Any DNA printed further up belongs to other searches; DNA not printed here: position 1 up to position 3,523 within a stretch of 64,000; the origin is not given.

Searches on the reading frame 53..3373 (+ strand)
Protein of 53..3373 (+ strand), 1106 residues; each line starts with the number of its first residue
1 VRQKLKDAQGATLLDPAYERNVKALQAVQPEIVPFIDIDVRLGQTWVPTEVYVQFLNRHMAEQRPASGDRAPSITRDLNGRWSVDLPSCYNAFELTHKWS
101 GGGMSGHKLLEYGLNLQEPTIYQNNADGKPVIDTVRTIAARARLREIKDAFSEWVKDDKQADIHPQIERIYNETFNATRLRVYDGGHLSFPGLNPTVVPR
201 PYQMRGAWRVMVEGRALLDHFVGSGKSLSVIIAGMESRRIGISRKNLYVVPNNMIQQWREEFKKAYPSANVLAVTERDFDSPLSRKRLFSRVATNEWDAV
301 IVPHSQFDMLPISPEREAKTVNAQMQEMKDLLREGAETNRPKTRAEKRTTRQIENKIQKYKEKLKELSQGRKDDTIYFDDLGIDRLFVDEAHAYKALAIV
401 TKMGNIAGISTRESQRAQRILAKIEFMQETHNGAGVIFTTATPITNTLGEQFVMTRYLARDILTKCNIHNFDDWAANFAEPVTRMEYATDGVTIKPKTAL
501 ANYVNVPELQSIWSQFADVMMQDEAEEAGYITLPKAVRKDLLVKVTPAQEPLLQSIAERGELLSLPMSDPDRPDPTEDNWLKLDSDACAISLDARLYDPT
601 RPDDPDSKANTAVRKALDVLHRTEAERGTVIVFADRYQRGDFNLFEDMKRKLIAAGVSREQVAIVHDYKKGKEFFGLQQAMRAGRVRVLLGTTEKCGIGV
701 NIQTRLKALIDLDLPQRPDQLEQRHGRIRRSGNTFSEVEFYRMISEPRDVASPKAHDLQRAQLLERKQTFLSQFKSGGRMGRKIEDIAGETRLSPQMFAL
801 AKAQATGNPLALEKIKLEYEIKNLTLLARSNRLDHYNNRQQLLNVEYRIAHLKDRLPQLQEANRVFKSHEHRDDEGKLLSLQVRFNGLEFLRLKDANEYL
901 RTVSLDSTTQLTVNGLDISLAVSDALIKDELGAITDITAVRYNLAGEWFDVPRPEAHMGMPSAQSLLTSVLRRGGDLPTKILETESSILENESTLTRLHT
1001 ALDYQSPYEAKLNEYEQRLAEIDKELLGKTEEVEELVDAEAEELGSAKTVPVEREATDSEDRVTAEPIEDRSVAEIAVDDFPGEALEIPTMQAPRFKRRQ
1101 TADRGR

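Call 3: search_protein_families(library=pfam, proteins=[window:53-3373:+], max_evalue=1)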
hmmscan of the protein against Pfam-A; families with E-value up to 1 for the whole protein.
window:53-3373:+ (1106 aa): 6 families
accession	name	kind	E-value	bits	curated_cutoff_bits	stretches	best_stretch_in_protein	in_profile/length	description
PF00271.37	Helicase_C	-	9.1e-07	29.6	23.5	1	617-732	6-110/110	Helicase conserved C-terminal domain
PF00176.29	SNF2-rel_dom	-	4e-06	26.6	24.9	1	203-500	52-200/290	SNF2-related domain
PF04851.21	ResIII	-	0.0001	22.7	22.5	1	198-397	3-140/164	Type III restriction enzyme, res subunit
PF16326.10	ABC_tran_CTD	-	0.012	16.3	32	1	983-1036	12-67/69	ABC transporter C-terminal domain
PF22794.1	jr-ZPR1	-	0.12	12.7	27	1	299-381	14-90/125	ZPR1 jelly-roll domain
PF09639.16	YjcQ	-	0.19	12.4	23.3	1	364-433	4-72/95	YjcQ protein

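Call 4: search_protein_families(library=padloc, proteins=[window:53-3373:+], max_evalue=1)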
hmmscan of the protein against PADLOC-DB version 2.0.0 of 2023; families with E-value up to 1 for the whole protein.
window:53-3373:+ (1106 aa): 15 families
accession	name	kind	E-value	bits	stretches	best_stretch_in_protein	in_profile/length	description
PDLC02621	DrmD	-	2.9e-12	43.6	1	604-757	497-649/1040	DrmD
PDLC02500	BrxHI|BrxHII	-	2e-10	37.9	2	186-281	78-174/933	BrxHI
PDLC02193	PLD_Helicase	-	2.1e-10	37.5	1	595-745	658-811/905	-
PDLC02840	DpdE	-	5.4e-10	36.2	1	600-745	534-667/1091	DpdE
PDLC02633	DrmD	-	8e-09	32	1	605-746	503-643/839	DrmD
PDLC00659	HmaA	-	9.4e-09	31.6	1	624-734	509-613/1176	SNF2 helicase / DEAD-box helicase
PDLC02572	DrmA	-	1.4e-08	31.1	1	604-759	495-651/1043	DrmA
PDLC02624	DrmD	-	4.5e-07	26.7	1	648-743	379-477/652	DrmD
PDLC02504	BrxHI|BrxHII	-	8.6e-07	25.3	2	660-741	511-590/971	BrxHII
PDLC02632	DrmD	-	1.1e-06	25.5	1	646-745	536-638/662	DrmD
PDLC02629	DrmD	-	2.2e-06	24.4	1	677-741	32-95/508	DrmD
PDLC02620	DrmD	-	2.1e-05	20.7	1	678-747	526-593/1060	DrmD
PDLC02634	DrmD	-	2.2e-05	20.5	1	681-734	534-586/900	DrmD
PDLC02625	DrmD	-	3e-05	20.7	1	685-735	324-373/792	DrmD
PDLC02619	DrmD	-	0.0036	13.5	1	687-735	491-537/872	DrmD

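Call 5: search_protein_families(library=ncbifam, proteins=[window:53-3373:+], max_evalue=1)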
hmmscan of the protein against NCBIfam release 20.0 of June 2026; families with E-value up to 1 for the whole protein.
window:53-3373:+ (1106 aa): 5 families
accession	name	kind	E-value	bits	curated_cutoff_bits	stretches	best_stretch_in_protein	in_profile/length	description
NF042964.1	phospholipD_antiphage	equivalog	5.3e-17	61.4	1100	1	614-744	670-802/895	phospholipase D-like domain-containing anti-phage protein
NF038317.1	DISARM_DrmD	equivalog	2.2e-11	42.9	610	1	602-754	480-627/1021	DISARM system SNF2-like helicase DrmD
NF041062.1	DpdE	equivalog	1.6e-07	29.7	500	1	606-745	522-655/1048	protein DpdE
NF003426.0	PRK04914.1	equivalog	0.0074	14.5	576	1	699-734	560-594/959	RNA polymerase-associated protein RapA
NF038318.1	DISARM_DrmD_b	equivalog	0.019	13.1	950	1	687-734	488-533/868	DISARM system SNF2-like helicase DrmD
